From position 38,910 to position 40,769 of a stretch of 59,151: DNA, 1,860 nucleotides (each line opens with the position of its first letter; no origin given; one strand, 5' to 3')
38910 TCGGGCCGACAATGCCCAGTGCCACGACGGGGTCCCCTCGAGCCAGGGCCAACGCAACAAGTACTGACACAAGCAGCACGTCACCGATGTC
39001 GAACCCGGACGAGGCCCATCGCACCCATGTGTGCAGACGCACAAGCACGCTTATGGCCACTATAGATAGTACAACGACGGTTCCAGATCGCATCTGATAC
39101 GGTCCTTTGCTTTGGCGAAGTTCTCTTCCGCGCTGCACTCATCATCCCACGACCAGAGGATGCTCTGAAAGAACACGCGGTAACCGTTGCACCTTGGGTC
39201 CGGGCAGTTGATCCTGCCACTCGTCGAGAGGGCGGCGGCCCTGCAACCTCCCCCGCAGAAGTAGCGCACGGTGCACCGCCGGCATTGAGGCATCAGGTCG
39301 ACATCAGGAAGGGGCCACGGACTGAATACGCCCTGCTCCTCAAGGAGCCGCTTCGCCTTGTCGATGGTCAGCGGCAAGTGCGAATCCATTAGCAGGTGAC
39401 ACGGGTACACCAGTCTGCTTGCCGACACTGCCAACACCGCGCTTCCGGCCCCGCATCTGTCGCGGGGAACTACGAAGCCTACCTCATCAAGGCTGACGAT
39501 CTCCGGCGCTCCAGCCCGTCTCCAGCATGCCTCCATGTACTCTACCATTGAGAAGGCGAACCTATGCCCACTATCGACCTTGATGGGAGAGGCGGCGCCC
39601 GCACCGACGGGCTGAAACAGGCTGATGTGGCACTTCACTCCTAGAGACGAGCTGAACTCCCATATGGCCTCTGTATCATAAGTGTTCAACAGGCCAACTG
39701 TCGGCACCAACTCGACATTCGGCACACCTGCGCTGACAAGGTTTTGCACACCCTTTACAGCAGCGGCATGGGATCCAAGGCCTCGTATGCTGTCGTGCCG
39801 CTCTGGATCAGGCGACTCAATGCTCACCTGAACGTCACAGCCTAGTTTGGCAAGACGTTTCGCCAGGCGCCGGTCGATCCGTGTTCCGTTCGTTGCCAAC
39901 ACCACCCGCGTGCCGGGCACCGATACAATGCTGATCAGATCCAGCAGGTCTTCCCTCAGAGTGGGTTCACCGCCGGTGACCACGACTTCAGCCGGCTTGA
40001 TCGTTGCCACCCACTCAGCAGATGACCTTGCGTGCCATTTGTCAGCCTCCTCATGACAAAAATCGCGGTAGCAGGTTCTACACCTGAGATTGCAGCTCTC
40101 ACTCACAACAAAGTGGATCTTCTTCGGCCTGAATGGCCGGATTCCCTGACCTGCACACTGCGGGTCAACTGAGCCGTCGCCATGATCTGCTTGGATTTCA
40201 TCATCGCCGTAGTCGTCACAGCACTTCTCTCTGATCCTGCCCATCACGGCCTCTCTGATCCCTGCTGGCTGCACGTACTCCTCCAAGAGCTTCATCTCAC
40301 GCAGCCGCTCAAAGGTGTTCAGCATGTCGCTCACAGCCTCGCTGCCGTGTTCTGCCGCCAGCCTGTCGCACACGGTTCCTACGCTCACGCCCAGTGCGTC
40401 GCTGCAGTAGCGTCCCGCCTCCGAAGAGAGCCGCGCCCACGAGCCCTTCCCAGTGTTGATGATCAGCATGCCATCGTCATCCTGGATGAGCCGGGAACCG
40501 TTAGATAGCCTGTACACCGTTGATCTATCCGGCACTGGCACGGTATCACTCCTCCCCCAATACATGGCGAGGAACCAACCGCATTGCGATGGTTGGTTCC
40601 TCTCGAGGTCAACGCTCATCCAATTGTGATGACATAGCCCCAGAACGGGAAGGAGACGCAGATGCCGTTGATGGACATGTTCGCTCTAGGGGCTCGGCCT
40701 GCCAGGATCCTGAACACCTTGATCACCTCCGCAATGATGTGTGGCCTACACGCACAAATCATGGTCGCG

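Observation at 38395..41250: Compact orphan RiPP-like cassette: LuxR regulator, hidden peptide, RRE-radical SAM-SPASM enzyme, CPBP protease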

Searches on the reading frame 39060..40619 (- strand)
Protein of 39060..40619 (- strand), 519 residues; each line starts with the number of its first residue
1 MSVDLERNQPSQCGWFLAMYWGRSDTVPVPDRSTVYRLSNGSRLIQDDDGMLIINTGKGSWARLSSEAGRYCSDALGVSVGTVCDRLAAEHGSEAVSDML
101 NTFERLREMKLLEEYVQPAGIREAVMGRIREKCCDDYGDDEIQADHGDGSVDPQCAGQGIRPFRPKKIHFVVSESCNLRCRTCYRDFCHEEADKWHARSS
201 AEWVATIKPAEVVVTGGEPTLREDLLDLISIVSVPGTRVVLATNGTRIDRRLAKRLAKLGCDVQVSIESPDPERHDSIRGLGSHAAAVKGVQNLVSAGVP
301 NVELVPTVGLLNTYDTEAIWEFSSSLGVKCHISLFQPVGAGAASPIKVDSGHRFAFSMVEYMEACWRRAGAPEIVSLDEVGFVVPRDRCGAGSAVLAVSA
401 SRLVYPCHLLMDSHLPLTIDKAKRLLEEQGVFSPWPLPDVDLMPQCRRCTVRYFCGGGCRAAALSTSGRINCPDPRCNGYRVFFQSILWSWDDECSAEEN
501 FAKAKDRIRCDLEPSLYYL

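Call 3: search_protein_families(library=pfam, proteins=[window:39060-40619:-], max_evalue=0.01)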
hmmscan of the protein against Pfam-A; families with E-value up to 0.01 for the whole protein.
window:39060-40619:- (519 aa): 1 family
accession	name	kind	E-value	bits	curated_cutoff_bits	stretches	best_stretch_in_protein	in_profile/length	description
PF04055.27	Radical_SAM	-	4.2e-21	76.3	29.5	1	171-313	2-155/166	Radical SAM superfamily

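Call 4: search_protein_families(library=ncbifam, proteins=[window:39060-40619:-], max_evalue=0.01)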
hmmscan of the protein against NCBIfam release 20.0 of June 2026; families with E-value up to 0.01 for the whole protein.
window:39060-40619:- (519 aa): 67 families (the best 25 are shown)
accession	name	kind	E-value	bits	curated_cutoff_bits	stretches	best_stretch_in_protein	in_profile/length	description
NF045574.1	sacti_mat_StsB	exception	2.8e-28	99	625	1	166-489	96-426/466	StsB family radical SAM/SPASM domain sactipeptide maturase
TIGR04055.1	rSAM_NirJ2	equivalog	4.8e-28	98.6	500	1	172-477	6-322/326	putative heme d1 biosynthesis radical SAM protein NirJ2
TIGR03962.1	mycofact_rSAM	equivalog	6.5e-27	94.6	265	1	171-477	17-331/339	mycofactocin radical SAM maturase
TIGR04545.1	rSAM_ahbD_hemeb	equivalog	1.3e-25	90.6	500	1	170-342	4-182/339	heme b synthase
TIGR04303.1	GeoRSP_rSAM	equivalog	2.8e-24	86.3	400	1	165-477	4-324/325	GeoRSP system radical SAM/SPASM protein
TIGR04250.1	SCM_rSAM_ScmE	equivalog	5.5e-23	81.4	400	2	165-320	2-162/358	SynChlorMet cassette radical SAM/SPASM protein ScmE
NF050035.1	rSAM_WgK_link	exception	7.7e-23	81.1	650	2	165-329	8-177/367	radical SAM/SPASM peptide maturase WgkB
TIGR04347.1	pseudo_SAM_Halo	equivalog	1.1e-21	77.6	525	1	138-328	13-204/390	TIGR04347 family pseudo-SAM/SPASM protein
TIGR04251.1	SCM_rSAM_ScmF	equivalog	2.6e-20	73.1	400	1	166-341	4-188/353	SynChlorMet cassette radical SAM/SPASM protein ScmF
TIGR04054.1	rSAM_NirJ1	equivalog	1.1e-19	70.3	650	1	167-323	37-197/387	putative heme d1 biosynthesis radical SAM protein NirJ1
TIGR04546.1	rSAM_ahbC_deAc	equivalog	7.8e-18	64.4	650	1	170-343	43-219/390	12,18-didecarboxysiroheme deacetylase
TIGR04053.2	TIGR04053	equivalog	1.7e-17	63.7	395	1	165-340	7-191/366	TIGR04053 family radical SAM/SPASM domain-containing protein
TIGR02668.1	moaA_archaeal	equivalog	5.7e-17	61.6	325.25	1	167-329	11-180/303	GTP 3',8-cyclase MoaA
TIGR04051.1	rSAM_NirJ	equivalog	1.5e-16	60.4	515.45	1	174-356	10-196/354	heme d1 biosynthesis radical SAM protein NirJ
NF047865.1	rSAM_PapB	equivalog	2.3e-16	59.9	340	2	168-298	5-153/330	PapB family radical SAM/SPASM ranthipeptide maturase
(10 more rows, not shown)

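Call 6: find_homologous_proteins(query=window:39060-40619:-, max_evalue=0.001)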
Query window:39060-40619:- (519 aa): 517 proteins with E <= 0.001 among 8000 candidates; the best 120 are listed.
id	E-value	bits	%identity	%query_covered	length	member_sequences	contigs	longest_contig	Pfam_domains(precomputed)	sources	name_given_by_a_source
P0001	0.0e+0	1210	100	100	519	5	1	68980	PF04055.28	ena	-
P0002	1.9e-236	804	71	94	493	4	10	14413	PF04055.28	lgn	-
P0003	5.0e-135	469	46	94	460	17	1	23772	PF04055.28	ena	-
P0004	3.6e-121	423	44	92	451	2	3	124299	PF04055.28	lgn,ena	-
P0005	2.7e-85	305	36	94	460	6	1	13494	PF04055.28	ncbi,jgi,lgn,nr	ncbi:MAG: radical SAM protein [Firmicutes bacterium]|jgi:radical SAM protein with 4Fe4S-binding SPAS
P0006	3.4e-80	288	35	94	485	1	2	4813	PF04055.28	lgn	-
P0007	3.4e-80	288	37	91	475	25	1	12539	PF04055.28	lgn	-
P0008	2.4e-79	285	36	93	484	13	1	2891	PF04055.28,PF05402.19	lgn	-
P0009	7.2e-79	284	35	93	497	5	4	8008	PF04055.28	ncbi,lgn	-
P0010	1.9e-77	279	36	91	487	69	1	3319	PF04055.28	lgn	-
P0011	2.3e-76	276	35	92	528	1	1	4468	PF04055.28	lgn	-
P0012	8.9e-75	270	36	91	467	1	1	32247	PF04055.28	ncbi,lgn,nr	ncbi:MAG: radical SAM protein [Clostridia bacterium]|nr:radical SAM protein [Clostridia bacterium]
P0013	1.4e-73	266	35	93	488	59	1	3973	PF04055.28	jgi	-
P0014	1.4e-72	263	38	67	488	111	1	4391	PF04055.28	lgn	-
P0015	3.4e-72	262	34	92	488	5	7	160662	PF04055.28,PF05402.19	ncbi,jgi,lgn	jgi:radical SAM protein with 4Fe4S-binding SPASM domain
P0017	1.3e-45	174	29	90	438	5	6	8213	PF04055.28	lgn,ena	-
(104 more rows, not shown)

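Call 8: find_encoding_contigs(protein=P0002, flank=5000, max_places=3)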
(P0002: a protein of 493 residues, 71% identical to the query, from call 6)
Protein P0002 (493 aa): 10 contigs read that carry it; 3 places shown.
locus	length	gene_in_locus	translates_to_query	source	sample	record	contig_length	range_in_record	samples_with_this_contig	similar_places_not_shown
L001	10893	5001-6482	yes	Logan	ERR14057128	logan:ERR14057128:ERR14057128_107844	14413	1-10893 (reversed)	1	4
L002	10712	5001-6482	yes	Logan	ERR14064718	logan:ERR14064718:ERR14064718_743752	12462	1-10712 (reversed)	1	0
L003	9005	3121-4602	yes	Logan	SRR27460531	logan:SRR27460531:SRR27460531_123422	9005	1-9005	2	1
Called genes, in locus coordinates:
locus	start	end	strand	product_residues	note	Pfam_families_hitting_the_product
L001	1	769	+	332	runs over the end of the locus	PF13280:WYL, PF25583:WCX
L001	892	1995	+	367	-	PF00149:Metallophos (weak)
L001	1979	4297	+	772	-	-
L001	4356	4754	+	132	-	PF00196:GerE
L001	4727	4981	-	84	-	-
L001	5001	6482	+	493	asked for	PF04055:Radical_SAM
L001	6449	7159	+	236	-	PF02517:Rce1-like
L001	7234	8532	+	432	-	PF01018:GTP1_OBG, PF01926:MMR_HSR1, PF02421:FeoB_N, PF09269:DUF1967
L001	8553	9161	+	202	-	PF01467:CTP_transf_like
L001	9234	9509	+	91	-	PF00076:RRM_1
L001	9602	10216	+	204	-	PF01966:HD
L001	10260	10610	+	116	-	PF02410:RsfS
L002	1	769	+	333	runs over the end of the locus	PF13280:WYL, PF25583:WCX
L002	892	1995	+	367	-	PF00149:Metallophos (weak)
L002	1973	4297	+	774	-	-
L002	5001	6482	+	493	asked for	PF04055:Radical_SAM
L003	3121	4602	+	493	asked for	PF04055:Radical_SAM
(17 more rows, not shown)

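Call 9: find_encoding_contigs(protein=P0003, flank=5000, max_places=2)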
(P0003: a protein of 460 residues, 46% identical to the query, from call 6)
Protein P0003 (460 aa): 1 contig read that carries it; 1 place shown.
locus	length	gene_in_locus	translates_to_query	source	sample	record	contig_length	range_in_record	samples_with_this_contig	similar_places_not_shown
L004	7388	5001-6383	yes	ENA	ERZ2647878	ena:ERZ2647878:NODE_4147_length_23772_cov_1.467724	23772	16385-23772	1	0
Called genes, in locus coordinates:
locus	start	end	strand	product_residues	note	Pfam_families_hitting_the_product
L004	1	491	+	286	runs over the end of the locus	PF13280:WYL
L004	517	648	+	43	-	PF25583:WCX (weak)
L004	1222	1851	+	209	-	-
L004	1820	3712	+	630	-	-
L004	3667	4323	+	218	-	-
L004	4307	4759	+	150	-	PF00196:GerE, PF08281:Sigma70_r4_2 (weak)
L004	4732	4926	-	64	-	-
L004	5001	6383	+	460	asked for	PF04055:Radical_SAM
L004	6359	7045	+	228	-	PF02517:Rce1-like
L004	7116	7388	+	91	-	?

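Call 10: find_encoding_contigs(protein=P0004, flank=5000, max_places=2)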
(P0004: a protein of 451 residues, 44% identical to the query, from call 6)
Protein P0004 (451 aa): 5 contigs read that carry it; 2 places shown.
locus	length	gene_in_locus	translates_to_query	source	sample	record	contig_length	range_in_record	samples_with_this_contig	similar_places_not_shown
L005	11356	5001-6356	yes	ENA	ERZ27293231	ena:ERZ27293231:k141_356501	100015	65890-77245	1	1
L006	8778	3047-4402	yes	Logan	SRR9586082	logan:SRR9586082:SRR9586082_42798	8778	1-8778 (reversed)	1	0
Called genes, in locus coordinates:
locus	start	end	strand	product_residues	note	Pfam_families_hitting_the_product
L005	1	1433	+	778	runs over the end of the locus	PF01315:Ald_Xan_dh_C, PF02738:MoCoBD_1, PF20256:MoCoBD_2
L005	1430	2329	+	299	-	PF00941:FAD_binding_5, PF03450:CO_deh_flav_C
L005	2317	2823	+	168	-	PF00111:Fer2 (weak), PF01799:Fer2_2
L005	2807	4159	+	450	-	PF22039:HUTI_composite_bact, PF01979:Amidohydro_1, PF07969:Amidohydro_3 (weak)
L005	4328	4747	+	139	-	PF00196:GerE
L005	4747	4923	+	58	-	-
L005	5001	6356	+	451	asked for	PF04055:Radical_SAM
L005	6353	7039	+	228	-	PF02517:Rce1-like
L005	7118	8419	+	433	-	PF01018:GTP1_OBG, PF01926:MMR_HSR1, PF02421:FeoB_N, PF09269:DUF1967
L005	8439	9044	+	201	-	PF01467:CTP_transf_like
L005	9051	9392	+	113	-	PF00076:RRM_1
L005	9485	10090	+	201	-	PF01966:HD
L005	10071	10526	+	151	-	PF02410:RsfS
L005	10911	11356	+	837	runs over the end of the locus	PF00133:tRNA-synt_1, PF01406:tRNA-synt_1e (faint), PF09334:tRNA-synt_1g, PF13603:tRNA-synt_1_2, PF00133:tRNA-synt_1, PF09334:tRNA-synt_1g (weak), PF08264:Anticodon_1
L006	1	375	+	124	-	?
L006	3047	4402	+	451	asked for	PF04055:Radical_SAM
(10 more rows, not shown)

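Call 15: find_encoding_contigs(protein=P0005, flank=4000, max_places=2)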
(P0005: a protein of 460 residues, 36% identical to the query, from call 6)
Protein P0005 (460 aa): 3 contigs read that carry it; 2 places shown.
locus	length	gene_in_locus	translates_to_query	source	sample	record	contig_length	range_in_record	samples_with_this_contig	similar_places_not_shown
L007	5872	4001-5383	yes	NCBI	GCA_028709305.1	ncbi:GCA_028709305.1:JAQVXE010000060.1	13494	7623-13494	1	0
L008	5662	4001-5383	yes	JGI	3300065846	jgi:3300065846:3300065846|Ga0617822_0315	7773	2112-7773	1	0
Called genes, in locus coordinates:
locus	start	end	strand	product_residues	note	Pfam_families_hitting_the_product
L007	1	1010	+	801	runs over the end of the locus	-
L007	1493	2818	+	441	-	PF22039:HUTI_composite_bact (weak), PF01979:Amidohydro_1, PF07969:Amidohydro_3 (faint)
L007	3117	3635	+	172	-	PF00196:GerE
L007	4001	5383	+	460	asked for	PF04055:Radical_SAM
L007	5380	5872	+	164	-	?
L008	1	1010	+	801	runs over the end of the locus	-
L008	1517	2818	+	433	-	PF22039:HUTI_composite_bact (weak), PF07969:Amidohydro_3 (faint), PF01979:Amidohydro_1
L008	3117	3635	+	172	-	PF00196:GerE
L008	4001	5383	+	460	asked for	PF04055:Radical_SAM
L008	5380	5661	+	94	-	?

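Call 16: find_encoding_contigs(protein=P0015, flank=4000, max_places=2)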
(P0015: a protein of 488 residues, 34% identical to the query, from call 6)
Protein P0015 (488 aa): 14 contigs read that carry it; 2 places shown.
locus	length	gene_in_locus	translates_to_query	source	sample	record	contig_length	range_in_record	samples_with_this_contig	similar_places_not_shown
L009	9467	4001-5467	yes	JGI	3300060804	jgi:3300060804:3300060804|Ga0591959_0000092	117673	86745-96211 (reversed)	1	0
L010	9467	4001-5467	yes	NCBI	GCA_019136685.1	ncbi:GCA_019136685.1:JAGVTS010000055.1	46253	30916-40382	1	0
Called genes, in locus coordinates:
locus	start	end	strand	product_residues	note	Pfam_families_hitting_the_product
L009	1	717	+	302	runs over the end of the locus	PF00941:FAD_binding_5, PF03450:CO_deh_flav_C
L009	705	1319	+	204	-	PF00111:Fer2 (weak), PF01799:Fer2_2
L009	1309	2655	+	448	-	PF22039:HUTI_composite_bact, PF07969:Amidohydro_3 (faint), PF01979:Amidohydro_1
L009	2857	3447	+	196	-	PF00196:GerE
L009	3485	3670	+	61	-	-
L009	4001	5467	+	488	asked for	PF05402:PqqD (faint), PF04055:Radical_SAM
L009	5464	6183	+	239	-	PF02517:Rce1-like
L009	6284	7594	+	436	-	PF01018:GTP1_OBG, PF00009:GTP_EFTU (faint), PF01926:MMR_HSR1, PF02421:FeoB_N, PF09269:DUF1967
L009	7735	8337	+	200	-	PF01467:CTP_transf_like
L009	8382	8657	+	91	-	PF00076:RRM_1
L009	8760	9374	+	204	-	PF01966:HD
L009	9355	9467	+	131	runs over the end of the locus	PF02410:RsfS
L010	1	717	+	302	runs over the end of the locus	PF00941:FAD_binding_5, PF03450:CO_deh_flav_C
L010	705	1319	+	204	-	PF00111:Fer2 (weak), PF01799:Fer2_2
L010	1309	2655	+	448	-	PF22039:HUTI_composite_bact, PF07969:Amidohydro_3 (faint), PF01979:Amidohydro_1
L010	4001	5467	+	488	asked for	PF05402:PqqD (faint), PF04055:Radical_SAM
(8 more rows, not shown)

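Call 17: find_encoding_contigs(protein=P0012, flank=4000, max_places=2)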
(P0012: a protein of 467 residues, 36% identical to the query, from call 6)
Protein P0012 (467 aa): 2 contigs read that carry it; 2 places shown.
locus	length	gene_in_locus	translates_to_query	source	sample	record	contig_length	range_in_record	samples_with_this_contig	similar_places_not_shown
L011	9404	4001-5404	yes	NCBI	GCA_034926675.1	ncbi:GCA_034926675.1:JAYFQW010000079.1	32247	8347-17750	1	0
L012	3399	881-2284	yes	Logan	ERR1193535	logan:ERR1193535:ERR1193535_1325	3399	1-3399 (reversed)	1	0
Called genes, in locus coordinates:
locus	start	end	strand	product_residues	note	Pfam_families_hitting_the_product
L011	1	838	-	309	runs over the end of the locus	PF01841:Transglut_core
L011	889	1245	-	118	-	-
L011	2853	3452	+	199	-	PF00196:GerE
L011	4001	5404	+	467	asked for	PF04055:Radical_SAM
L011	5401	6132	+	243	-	PF02517:Rce1-like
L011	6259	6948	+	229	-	PF14689:SPOB_a, PF02518:HATPase_c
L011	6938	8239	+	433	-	PF01018:GTP1_OBG, PF01926:MMR_HSR1, PF02421:FeoB_N, PF09269:DUF1967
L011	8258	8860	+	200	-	PF01467:CTP_transf_like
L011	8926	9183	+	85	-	PF00076:RRM_1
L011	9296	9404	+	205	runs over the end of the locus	PF01966:HD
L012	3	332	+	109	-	?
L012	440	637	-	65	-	-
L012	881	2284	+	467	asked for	PF04055:Radical_SAM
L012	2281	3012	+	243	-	PF02517:Rce1-like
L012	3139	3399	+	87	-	?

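Call 22: find_related_loci(query=A1, collection=genome_contigs, flank=4000)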
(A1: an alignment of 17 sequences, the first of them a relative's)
Query A1 (519 aa) in genome_contigs; peptide patterns used: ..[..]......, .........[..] (x = any residue, [..] = any of these).
233 stretches matched a pattern; 149 encode a relative of the query (tblastn E <= 1e-3); the best 80 are kept; 80 distinct loci.
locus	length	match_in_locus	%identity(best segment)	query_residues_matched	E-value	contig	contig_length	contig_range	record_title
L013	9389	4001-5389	49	25-513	1e-150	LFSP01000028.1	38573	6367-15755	MAG: Clostridia bacterium DTU025 scaffold2007, whole genome shotgun sequence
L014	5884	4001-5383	36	12-508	5e-91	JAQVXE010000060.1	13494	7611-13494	MAG: Bacillota bacterium isolate STF2_119 NODE_12803_length_13494_cov_7.367622_Sandtown_F2, whole genome shotgun sequenc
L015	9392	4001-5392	36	36-508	2e-81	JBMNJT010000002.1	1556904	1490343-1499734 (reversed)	MAG: Bacillota bacterium isolate SBF912LR0HQ0142 contig_24999, whole genome shotgun sequence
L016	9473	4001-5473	35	22-514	4e-80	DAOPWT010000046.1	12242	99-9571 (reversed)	MAG TPA_asm: Bacillota bacterium isolate AMR_MDS_1359 NODE_5281_length_12242_cov_21.004513, whole genome shotgun sequenc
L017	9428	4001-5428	36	31-512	2e-78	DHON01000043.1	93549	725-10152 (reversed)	MAG TPA_asm: Firmicutes bacterium UBA5389 UBA5389_contig_1985, whole genome shotgun sequence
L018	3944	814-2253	33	31-512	7e-77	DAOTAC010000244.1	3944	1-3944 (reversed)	MAG TPA_asm: Bacillota bacterium isolate AMR_MDS_2043 NODE_18528_length_3944_cov_4.120597, whole genome shotgun sequence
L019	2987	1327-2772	35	31-512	2e-74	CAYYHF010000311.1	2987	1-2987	MAG TPA_asm: uncultured Clostridia bacterium isolate binchicken_co139_230 genome assembly, contig: NODE_88312_length_298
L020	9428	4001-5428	34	31-508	1e-72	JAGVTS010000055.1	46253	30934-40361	MAG: Bacillota bacterium isolate THP_Bin_8 THP_Bin_8_scaffold_88, whole genome shotgun sequence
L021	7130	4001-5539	38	1-514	3e-69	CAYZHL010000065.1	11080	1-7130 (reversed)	MAG TPA_asm: uncultured Clostridia bacterium isolate SRP239243_co1_314 genome assembly, contig: NODE_10404_length_11080_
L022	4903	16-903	41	239-517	2e-60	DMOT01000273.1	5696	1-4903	MAG TPA_asm: Bacillota bacterium isolate UBA10085 contig_1391, whole genome shotgun sequence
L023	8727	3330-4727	32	36-513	3e-59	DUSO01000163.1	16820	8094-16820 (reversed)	MAG TPA_asm: Bacillota bacterium isolate AS04akNAM_35 57280_AS04, whole genome shotgun sequence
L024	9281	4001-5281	30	35-500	1e-56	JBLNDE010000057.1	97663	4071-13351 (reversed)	MAG: Bacillota bacterium isolate MAG107 PRJNA950955_bin16_renamed_56, whole genome shotgun sequence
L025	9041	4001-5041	35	156-500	4e-54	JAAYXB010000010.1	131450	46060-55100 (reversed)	MAG: Bacillota bacterium isolate AS02xzSISU_21 5064_AS02, whole genome shotgun sequence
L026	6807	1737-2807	37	165-508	2e-51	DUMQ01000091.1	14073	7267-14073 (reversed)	MAG TPA_asm: Bacillota bacterium isolate AS04akNAM_80 38985_AS04, whole genome shotgun sequence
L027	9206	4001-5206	29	35-503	3e-51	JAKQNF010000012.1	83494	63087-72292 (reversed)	MAG: Bacillota bacterium isolate USDV_metabat.107 k141_749345, whole genome shotgun sequence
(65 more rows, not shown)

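Call 29: search_protein_families(library=pfam, alignment_id=A1, max_evalue=1)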
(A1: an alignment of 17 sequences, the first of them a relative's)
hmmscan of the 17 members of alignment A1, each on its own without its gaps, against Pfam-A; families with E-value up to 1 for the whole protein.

A. member 1, P0001 (519 aa): 2 families
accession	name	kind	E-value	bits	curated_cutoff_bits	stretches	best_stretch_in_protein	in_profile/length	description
PF04055.27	Radical_SAM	-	4.2e-21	76.3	29.5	1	171-313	2-155/166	Radical SAM superfamily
PF13344.12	Hydrolase_6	-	0.13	12.8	27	1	228-264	22-59/101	Haloacid dehalogenase-like hydrolase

B. families by the number of members that match (of 17 scanned): 10 families
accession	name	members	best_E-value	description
PF04055.27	Radical_SAM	17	1.2e-25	Radical SAM superfamily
PF13353.11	Fer4_12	14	2.2e-06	4Fe-4S single cluster domain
PF05402.18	PqqD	6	1.2e-07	Coenzyme PQQ synthesis protein D (PqqD)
PF13186.11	SPASM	2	0.0026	Iron-sulfur cluster-binding domain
PF13344.12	Hydrolase_6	2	0.067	Haloacid dehalogenase-like hydrolase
PF08502.15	LeuA_dimer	1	0.014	LeuA allosteric (dimerisation) domain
PF14690.11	Zn_ribbon_ISL3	1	0.02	zinc-finger of transposase IS204/IS1001/IS1096/IS1165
PF17698.6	DUF5544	1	0.13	Family of unknown function (DUF5544)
PF23551.1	Zn_ribbon_20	1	0.15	Zinc beta-ribbon domain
PF11432.13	DUF3197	1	0.16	Protein of unknown function (DUF3197)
